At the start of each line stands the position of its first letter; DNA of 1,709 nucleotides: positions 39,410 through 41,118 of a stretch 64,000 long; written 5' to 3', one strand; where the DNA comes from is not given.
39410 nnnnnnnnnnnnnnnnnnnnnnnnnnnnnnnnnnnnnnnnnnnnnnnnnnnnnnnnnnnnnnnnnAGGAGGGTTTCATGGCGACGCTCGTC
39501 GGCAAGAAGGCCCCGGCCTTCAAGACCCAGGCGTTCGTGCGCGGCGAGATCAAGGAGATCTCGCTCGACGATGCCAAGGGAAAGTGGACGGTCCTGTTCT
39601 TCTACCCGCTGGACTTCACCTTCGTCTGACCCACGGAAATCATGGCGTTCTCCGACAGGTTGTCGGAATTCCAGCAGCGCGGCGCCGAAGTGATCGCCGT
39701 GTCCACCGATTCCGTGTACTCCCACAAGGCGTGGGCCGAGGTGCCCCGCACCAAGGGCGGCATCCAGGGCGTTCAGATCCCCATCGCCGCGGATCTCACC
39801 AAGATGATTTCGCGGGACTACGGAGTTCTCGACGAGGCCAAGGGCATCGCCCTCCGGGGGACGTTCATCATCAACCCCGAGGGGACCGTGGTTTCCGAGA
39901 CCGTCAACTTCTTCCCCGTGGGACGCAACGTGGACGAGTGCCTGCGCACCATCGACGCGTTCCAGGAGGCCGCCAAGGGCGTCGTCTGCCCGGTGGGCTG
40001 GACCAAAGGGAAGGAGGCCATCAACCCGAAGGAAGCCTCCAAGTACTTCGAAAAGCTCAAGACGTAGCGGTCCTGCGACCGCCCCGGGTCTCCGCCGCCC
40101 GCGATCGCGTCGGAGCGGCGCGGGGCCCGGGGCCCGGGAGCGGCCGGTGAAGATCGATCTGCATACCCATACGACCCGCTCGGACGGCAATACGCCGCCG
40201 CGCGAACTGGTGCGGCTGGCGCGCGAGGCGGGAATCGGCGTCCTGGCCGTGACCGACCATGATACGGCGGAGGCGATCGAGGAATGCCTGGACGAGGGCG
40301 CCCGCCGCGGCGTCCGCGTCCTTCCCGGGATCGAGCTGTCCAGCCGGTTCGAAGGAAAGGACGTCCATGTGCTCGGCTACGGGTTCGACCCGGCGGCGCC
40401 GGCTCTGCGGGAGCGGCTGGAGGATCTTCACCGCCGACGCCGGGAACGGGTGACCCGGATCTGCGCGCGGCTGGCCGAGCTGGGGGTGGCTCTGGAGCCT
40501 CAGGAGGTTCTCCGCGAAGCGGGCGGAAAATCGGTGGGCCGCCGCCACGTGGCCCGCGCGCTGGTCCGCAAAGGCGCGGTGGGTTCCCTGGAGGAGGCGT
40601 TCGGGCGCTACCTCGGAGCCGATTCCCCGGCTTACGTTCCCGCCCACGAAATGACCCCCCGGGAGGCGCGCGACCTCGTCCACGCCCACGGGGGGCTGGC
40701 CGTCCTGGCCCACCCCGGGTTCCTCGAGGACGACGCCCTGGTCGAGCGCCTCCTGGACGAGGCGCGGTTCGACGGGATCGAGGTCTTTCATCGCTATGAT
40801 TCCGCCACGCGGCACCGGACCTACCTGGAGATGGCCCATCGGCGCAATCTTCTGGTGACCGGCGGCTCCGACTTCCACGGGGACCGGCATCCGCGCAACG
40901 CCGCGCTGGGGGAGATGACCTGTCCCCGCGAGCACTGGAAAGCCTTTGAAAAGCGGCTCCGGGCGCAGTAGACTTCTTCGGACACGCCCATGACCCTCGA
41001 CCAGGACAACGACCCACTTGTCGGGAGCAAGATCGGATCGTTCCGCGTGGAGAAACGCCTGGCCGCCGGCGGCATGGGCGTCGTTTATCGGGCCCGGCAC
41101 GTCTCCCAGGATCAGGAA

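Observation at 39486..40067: Peroxiredoxin with in-frame TGA exactly at the peroxidatic cysteine codon: candidate selenocysteine peroxiredoxin with downstream SECIS-like hairpin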

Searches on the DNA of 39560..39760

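Call 63: search_rna_families(source=window, start=39560, end=39760, threshold=evalue, max_evalue=10)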
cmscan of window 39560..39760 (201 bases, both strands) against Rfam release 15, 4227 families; matches with E-value up to 10: 2.
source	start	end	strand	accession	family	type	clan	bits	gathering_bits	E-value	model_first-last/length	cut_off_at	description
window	39598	39650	-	RF01121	sR38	Gene; snRNA; snoRNA; CD-box;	-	10.1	50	3.6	1-59/59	no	Small nucleolar RNA sR38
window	39575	39639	+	RF02172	RFPL3-AS1_2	Gene; lncRNA;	-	7.9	40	9.9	1-71/71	no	RFPL3 antisense RNA 1 conserved region 2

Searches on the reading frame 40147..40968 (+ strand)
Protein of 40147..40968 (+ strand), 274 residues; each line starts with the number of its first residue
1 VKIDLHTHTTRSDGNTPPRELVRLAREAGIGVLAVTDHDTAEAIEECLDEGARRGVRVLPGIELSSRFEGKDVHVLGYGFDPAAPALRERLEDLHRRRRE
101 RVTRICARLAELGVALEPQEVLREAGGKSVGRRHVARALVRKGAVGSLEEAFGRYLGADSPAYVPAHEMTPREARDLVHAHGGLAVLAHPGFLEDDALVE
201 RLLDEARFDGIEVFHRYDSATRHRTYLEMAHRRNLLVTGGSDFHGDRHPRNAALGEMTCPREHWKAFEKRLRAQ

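Call 20: search_protein_families(library=pfam, proteins=[window:40147-40968:+], max_evalue=0.0001)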
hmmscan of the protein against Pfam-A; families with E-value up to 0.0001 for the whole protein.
window:40147-40968:+ (274 aa): 1 family
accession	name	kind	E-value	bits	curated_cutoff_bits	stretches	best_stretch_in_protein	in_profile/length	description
PF02811.25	PHP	-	3.5e-10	40.9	26.4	1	4-68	1-69/164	PHP domain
